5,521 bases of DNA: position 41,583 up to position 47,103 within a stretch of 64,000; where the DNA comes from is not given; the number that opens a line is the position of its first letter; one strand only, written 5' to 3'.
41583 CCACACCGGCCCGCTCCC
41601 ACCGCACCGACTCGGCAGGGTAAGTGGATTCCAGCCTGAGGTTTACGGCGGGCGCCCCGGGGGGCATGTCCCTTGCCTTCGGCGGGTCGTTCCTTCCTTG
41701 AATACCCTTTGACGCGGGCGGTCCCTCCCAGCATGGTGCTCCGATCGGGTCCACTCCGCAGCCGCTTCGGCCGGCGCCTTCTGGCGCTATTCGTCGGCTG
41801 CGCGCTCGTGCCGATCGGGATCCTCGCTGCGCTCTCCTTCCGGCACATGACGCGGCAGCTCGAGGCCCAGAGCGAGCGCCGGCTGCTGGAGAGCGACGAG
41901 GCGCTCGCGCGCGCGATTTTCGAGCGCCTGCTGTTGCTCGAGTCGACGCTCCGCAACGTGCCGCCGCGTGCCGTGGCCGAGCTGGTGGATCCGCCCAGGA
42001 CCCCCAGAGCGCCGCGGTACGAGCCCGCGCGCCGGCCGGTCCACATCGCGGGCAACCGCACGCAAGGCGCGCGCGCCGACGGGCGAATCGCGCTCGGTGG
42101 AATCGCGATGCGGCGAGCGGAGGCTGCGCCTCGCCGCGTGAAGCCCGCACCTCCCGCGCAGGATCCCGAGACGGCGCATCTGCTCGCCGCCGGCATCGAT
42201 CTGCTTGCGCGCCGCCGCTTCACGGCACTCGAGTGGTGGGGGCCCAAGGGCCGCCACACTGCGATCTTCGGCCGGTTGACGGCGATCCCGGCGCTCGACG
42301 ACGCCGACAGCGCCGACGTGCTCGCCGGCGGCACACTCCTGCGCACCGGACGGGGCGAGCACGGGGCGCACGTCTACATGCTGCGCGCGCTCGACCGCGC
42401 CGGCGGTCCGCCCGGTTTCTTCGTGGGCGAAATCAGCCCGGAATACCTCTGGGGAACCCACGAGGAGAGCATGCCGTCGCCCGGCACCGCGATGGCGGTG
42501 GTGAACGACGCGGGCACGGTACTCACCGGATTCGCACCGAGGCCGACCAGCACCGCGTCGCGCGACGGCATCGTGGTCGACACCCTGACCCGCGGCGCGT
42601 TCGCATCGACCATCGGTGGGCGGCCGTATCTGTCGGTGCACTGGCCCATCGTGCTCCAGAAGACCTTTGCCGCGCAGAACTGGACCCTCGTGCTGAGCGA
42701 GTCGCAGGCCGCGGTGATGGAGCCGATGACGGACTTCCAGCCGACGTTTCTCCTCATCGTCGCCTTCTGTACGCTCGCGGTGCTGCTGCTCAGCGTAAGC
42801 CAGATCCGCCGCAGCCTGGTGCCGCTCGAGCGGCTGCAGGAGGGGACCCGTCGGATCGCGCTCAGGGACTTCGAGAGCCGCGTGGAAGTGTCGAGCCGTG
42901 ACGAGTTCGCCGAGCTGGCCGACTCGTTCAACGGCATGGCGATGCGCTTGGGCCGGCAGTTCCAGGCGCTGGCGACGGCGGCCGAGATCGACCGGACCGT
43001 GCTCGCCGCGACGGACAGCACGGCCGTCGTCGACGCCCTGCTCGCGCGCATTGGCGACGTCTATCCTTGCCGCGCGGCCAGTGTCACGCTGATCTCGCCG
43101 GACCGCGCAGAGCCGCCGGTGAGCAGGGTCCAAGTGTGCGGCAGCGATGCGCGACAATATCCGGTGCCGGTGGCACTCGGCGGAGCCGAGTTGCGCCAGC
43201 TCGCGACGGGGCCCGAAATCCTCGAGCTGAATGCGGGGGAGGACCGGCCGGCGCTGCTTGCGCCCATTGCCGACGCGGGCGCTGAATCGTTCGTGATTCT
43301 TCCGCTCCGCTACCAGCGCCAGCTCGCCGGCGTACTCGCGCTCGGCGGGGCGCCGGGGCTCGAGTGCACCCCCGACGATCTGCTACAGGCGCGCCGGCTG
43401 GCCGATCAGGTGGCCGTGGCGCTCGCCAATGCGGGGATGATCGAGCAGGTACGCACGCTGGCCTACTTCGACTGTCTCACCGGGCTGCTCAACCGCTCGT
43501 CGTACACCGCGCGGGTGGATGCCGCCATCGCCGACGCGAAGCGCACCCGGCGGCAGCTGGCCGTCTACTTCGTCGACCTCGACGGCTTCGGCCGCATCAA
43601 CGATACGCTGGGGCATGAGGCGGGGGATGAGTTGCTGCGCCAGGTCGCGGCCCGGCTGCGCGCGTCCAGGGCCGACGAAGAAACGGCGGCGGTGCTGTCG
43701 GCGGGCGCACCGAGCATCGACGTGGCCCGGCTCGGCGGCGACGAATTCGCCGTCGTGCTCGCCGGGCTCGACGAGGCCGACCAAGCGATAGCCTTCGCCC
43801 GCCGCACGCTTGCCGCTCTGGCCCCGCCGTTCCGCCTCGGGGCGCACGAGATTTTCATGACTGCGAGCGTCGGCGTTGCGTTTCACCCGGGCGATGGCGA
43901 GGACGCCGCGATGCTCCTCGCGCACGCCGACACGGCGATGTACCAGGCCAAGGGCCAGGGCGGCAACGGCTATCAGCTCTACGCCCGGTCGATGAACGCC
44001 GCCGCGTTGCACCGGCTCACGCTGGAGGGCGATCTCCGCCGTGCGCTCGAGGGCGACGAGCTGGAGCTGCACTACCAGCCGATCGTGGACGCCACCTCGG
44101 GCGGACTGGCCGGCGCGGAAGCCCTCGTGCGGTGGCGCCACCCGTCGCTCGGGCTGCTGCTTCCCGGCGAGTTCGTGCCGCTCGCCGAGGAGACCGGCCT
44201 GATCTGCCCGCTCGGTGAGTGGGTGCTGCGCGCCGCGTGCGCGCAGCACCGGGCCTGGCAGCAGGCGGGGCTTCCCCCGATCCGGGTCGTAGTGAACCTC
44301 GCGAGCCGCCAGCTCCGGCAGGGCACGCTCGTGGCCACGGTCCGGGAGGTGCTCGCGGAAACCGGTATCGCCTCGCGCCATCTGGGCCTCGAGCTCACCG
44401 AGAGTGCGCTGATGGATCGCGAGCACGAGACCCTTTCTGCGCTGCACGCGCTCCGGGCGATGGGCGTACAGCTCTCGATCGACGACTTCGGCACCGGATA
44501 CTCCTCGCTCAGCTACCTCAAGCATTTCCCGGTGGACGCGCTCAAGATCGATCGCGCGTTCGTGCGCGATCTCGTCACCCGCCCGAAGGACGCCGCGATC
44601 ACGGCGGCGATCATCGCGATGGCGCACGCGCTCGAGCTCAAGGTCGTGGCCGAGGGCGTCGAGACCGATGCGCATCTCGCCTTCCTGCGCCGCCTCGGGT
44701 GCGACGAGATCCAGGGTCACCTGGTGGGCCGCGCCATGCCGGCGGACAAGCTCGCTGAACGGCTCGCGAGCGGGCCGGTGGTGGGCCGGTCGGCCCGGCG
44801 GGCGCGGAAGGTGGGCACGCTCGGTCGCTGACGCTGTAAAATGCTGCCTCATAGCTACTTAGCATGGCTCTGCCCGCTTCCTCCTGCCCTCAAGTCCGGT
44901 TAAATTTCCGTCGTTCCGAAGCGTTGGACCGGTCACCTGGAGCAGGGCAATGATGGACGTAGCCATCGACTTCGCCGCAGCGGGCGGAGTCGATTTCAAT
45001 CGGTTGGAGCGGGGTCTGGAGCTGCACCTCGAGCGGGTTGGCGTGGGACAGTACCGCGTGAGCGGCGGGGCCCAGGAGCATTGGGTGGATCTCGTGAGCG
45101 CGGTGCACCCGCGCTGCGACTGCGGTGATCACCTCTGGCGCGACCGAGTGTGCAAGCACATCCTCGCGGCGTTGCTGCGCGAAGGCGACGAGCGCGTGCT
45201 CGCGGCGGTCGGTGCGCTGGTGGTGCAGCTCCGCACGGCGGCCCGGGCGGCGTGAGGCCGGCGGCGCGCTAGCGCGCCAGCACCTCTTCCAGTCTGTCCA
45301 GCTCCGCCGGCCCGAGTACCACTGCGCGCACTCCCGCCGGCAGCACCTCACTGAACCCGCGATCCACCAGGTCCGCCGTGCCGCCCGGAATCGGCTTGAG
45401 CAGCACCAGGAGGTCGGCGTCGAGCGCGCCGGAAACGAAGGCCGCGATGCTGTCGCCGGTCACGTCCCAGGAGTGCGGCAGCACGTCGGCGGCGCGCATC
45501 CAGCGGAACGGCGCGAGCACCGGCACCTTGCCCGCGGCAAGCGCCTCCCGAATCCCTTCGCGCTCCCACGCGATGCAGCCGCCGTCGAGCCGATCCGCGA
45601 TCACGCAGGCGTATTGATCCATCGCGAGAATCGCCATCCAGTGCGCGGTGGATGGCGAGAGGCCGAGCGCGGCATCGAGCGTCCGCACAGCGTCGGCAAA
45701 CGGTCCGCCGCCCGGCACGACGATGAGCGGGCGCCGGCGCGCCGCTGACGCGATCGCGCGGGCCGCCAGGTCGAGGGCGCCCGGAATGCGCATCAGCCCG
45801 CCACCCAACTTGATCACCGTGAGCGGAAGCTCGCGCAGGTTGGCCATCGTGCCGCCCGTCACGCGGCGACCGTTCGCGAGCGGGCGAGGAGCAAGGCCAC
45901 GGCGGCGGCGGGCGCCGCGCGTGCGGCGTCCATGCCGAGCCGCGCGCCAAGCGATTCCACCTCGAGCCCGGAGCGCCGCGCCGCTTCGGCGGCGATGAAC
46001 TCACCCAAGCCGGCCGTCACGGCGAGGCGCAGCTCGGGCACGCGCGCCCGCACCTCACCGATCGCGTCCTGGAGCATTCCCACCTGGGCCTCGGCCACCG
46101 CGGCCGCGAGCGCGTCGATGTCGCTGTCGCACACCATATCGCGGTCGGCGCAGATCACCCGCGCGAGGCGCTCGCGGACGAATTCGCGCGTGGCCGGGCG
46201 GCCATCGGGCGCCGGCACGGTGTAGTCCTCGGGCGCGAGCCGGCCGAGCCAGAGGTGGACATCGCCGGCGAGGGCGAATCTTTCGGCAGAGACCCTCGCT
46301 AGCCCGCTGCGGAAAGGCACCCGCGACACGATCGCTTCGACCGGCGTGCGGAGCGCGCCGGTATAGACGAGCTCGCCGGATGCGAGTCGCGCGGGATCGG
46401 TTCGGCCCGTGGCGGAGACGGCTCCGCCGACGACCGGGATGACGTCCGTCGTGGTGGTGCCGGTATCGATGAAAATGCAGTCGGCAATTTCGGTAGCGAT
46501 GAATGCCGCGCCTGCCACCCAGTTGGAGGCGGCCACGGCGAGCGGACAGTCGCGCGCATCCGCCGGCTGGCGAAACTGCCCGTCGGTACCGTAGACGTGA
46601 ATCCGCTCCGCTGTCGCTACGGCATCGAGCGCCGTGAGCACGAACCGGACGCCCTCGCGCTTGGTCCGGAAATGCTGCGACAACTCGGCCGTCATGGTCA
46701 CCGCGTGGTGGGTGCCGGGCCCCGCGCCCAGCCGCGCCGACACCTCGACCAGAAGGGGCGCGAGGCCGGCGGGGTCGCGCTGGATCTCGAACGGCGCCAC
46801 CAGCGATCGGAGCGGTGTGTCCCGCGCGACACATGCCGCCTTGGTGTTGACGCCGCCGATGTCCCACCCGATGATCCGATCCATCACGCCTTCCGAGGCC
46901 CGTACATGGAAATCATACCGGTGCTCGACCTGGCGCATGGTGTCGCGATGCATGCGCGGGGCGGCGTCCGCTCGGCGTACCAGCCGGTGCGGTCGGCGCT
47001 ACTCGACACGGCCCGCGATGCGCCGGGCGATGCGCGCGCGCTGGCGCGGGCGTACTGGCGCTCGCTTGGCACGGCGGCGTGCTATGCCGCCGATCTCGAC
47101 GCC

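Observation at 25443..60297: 35-kb contiguous C1 island: lanthanide-type methanol oxidation fused to a complete H4MPT/methanofuran formaldehyde-oxidation and cofactor-biosynthesis set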

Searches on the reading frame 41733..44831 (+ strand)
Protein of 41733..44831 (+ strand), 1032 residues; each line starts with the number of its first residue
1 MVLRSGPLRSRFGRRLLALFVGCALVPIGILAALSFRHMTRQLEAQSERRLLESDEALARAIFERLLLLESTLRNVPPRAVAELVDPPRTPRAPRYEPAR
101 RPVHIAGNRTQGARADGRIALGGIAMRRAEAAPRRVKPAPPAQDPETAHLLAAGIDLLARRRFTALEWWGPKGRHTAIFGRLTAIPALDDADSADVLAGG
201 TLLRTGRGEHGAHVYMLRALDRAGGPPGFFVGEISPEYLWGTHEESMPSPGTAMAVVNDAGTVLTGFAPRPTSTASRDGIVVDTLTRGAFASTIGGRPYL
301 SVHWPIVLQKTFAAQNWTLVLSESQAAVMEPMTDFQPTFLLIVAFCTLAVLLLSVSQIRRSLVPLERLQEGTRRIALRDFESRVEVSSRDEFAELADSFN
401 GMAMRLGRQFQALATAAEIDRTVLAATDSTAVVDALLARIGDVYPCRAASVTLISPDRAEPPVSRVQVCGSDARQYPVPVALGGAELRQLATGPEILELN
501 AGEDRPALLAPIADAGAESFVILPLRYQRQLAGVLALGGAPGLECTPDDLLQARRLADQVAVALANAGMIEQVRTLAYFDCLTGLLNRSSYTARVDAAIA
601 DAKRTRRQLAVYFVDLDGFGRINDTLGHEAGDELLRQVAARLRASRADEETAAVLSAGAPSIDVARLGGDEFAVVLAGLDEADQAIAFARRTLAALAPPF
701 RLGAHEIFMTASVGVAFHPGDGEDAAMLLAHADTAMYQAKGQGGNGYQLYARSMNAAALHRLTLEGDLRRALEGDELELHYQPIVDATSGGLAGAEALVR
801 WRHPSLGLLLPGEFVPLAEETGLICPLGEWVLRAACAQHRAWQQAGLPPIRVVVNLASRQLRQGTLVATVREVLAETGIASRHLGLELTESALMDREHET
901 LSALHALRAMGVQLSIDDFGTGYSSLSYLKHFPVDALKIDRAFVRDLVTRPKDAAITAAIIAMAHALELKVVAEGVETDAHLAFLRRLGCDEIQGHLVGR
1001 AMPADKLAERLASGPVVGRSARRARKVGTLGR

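Call 6: search_protein_families(library=ncbifam, proteins=[window:41733-44831:+], max_evalue=0.001)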
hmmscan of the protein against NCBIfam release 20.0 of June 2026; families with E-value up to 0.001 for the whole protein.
window:41733-44831:+ (1032 aa): 41 families (the best 25 are shown)
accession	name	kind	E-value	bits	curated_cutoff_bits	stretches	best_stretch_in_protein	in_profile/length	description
NF045675.1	PhdiestaseDibA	equivalog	6.4e-139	464.1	980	1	572-1007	198-621/623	phosphodiesterase DibA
NF007474.0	PRK10060.1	equivalog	9.6e-120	400.8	782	1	571-1009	231-652/663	cyclic di-GMP phosphodiesterase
NF053781.1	cdiGMPphdstlr2612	equivalog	1.6e-112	377.2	1600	1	571-1010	834-1264/1268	Tlr1612 family c-di-GMP phosphodiesterase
NF052458.1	PhdiestGepA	equivalog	6.7e-100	335.5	1200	1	571-1006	419-836/840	phosphodiesterase GepA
NF008467.0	PRK11359.1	equivalog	2e-99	333.7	857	1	560-1010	359-791/800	oxygen-sensing cyclic-di-GMP phosphodiesterase DosP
NF008807.1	PRK11829.1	equivalog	1.2e-68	231.8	733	1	582-1007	247-658/670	biofilm formation regulator HmsP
NF007298.0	PRK09776.1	equivalog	8.9e-63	212.6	1135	1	569-1010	676-1105/1111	diguanylate cyclase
NF052596.1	RR_EAL_PvrR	equivalog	7.4e-53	179.6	580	1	764-1012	143-390/398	response regulator cyclic di-GMP phosphodiesterase PvrR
NF045673.1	c-di-GMPRcptLapD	equivalog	1.7e-48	165.4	1020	1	567-1003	226-646/647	cyclic di-GMP receptor LapD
NF007839.0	PRK10551.1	equivalog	1.9e-45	155.4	461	1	767-1010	267-509/518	cyclic di-GMP phosphodiesterase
NF007423.1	PRK09966.1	equivalog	8.4e-44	150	325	1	576-740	238-390/390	diguanylate cyclase DgcN/YfiN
TIGR00254.1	GGDEF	domain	3.3e-33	114.8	37.4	1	575-748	3-165/168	diguanylate cyclase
NF008281.1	PRK11059.1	equivalog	3.5e-31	108.2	663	1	573-1001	217-629/633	RNase E specificity factor CsrD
NF051473.1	DigCycDgcsShew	equivalog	8.5e-29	100.8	400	1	547-749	105-290/291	diguanylate cyclase DgcS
NF007135.0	PRK09581.1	equivalog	7.8e-27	94.2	474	1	570-745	285-450/457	PleD family two-component system response regulator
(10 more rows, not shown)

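Call 60: search_protein_families(library=pfam, proteins=[window:41733-44831:+], max_evalue=0.001)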
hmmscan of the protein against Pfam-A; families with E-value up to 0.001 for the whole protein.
window:41733-44831:+ (1032 aa): 6 families
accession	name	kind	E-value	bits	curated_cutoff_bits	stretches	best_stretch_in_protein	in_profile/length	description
PF00563.25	EAL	-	3.8e-77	259.3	31.3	1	767-1000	3-235/236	EAL domain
PF00990.26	GGDEF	-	8.4e-39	133.4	23.8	1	577-745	1-160/161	Diguanylate cyclase, GGDEF domain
PF00672.30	HAMP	-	2.7e-14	53.6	25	1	358-406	3-51/53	HAMP domain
PF13185.12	GAF_2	-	2.2e-06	28.3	28.6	1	427-564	2-135/136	GAF domain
PF01590.32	GAF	-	6.6e-06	27.1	22.4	1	431-564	4-133/133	GAF domain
PF13492.12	GAF_3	-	3.6e-05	24.6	27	1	517-566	80-129/129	GAF domain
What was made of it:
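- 41733..44831 (+): HAMP-GAF-GGDEF-EAL c-di-GMP signalling protein, not a C1 enzyme. Calls 6 and 60.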

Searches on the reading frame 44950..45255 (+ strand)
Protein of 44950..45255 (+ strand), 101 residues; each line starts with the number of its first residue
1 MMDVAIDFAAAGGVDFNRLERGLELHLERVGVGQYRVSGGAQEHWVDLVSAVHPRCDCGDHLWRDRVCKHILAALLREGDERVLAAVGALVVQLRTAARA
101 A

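Call 6: search_protein_families(library=ncbifam, proteins=[window:44950-45255:+], max_evalue=0.001)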
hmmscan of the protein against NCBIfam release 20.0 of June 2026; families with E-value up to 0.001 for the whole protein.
window:44950-45255:+ (101 aa): 0 families

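Call 9: search_protein_families(library=pfam, proteins=[window:44950-45255:+], max_evalue=0.01)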
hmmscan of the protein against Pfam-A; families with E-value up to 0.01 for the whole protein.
window:44950-45255:+ (101 aa): 1 family
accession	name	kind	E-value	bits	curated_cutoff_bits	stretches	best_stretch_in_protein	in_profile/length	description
PF04434.22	SWIM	-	9.3e-05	22.3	19.6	1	42-77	8-36/38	SWIM zinc finger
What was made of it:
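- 44950..45255 (+): Small SWIM zinc-finger protein. PF04434 (call 9).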

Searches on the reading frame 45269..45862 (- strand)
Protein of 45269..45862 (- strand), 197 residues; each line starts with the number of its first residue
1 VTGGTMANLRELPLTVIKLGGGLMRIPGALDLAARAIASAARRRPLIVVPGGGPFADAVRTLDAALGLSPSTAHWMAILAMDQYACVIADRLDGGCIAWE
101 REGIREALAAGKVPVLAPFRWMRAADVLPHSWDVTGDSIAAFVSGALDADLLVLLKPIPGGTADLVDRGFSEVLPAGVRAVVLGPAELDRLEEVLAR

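Call 6: search_protein_families(library=ncbifam, proteins=[window:45269-45862:-], max_evalue=0.001)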
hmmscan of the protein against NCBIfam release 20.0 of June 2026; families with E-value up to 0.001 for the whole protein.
window:45269-45862:- (197 aa): 3 families
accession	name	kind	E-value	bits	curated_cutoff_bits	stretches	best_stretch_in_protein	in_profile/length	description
NF040622.1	MfnE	equivalog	2e-19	70.1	300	1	15-154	2-139/211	[5-(aminomethyl)furan-3-yl]methyl phosphate kinase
TIGR00761.1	argB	equivalog_domain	4.4e-08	32.9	151.3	1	94-160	118-180/231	acetylglutamate kinase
NF010659.0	PRK14058.1-1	equivalog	2e-05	23.9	223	1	101-167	140-202/267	[LysW]-aminoadipate kinase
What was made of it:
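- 45269..45862 (-): Amino-acid-kinase-fold protein, MfnE-like (Orf21 type). NF040622 at 70 bits, below cutoff (call 6).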

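Call 9: search_protein_families(library=pfam, proteins=[window:45269-45862:-], max_evalue=0.01)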
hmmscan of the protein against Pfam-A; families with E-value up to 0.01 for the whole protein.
window:45269-45862:- (197 aa): 1 family
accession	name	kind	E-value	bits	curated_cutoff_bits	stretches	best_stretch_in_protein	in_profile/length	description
PF00696.33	AA_kinase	-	2.2e-18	67.3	24.9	1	14-160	2-177/234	Amino acid kinase family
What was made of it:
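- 45269..45862 (-): PF00696 (call 9).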

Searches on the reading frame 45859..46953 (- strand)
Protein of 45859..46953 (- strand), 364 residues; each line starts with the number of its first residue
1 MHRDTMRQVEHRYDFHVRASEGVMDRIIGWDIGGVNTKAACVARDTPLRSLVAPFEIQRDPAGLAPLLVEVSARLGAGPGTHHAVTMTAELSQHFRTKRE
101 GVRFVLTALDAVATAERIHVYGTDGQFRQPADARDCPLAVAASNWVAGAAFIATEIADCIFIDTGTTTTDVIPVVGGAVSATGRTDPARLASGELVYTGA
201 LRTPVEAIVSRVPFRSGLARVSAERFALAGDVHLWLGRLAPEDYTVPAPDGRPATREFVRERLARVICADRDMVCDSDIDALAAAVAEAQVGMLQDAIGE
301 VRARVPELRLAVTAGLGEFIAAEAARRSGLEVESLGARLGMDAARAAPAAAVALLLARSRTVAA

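Call 6: search_protein_families(library=ncbifam, proteins=[window:45859-46953:-], max_evalue=0.001)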
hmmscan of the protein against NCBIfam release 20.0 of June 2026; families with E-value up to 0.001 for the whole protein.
window:45859-46953:- (364 aa): 2 families
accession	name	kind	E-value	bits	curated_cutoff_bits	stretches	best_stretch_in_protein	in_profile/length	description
TIGR03123.1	one_C_unchar_1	hypoth_equivalog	1.8e-88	297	244.1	1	28-356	1-326/327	probable H4MPT-linked C1 transfer pathway protein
NF040623.1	MfnF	equivalog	6.4e-65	219.4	520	1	27-357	2-323/324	(4-{4-[2-(gamma-L-glutamylamino)ethyl]phenoxymethyl}furan-2-yl)methanamine synthase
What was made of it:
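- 45859..46884 (-): MfnF-like hydantoinase_A-fold protein (Orf9 type). TIGR03123 at 297 bits, above the cutoff of 244 (call 6).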

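Call 11: search_protein_families(library=pfam, proteins=[window:45859-46953:-], max_evalue=0.01)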
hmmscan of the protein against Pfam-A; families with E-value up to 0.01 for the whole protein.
window:45859-46953:- (364 aa): 1 family
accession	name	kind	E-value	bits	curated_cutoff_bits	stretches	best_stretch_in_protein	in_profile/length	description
PF01968.24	Hydantoinase_A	-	1.5e-30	106.9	22.9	1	83-357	3-289/291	Hydantoinase/oxoprolinase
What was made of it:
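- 45859..46884 (-): PF01968 (call 11).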
